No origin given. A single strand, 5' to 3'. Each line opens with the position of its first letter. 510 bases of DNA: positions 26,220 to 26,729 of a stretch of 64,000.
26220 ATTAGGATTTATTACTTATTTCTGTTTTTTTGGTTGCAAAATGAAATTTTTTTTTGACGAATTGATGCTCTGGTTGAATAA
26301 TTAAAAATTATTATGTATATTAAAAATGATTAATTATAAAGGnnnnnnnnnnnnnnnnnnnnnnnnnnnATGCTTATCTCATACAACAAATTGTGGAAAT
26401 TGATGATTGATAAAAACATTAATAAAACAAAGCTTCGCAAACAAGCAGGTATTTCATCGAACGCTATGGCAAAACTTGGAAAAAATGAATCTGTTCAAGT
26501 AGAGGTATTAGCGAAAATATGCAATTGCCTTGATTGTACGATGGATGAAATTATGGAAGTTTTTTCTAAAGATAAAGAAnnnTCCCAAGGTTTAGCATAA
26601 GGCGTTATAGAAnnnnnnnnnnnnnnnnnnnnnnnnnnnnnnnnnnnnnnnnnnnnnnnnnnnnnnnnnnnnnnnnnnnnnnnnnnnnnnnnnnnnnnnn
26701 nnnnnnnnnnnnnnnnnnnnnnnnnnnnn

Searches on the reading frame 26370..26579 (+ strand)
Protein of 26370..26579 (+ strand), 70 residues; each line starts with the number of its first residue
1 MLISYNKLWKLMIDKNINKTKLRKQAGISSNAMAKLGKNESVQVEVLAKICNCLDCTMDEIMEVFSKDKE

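Call 7: search_protein_families(library=pfam, proteins=[window:26370-26579:+], max_evalue=0.01)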
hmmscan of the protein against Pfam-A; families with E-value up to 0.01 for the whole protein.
window:26370-26579:+ (70 aa): 1 family
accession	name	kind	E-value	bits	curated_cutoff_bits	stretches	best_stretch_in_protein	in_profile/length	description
PF13443.12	HTH_26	-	2.7e-18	66.4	22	1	7-64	1-60/63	Cro/C1-type HTH DNA-binding domain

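Call 8: search_protein_families(library=padloc, proteins=[window:26370-26579:+], max_evalue=0.001)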
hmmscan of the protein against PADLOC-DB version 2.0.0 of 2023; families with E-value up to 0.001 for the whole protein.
window:26370-26579:+ (70 aa): 1 family
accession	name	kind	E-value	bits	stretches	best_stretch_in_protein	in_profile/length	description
PDLC04775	PDC-M69A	-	5e-06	25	1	7-66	11-71/113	-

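Call 9: search_protein_families(library=ncbifam, proteins=[window:26370-26579:+], max_evalue=0.001)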
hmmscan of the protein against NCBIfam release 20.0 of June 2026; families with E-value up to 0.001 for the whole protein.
window:26370-26579:+ (70 aa): 1 family
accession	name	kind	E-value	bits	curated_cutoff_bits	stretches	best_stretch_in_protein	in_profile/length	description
NF000090.1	trans_reg_VanU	equivalog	9.7e-21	73.8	150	1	1-66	1-66/75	glycopeptide resistance transcriptional regulator VanU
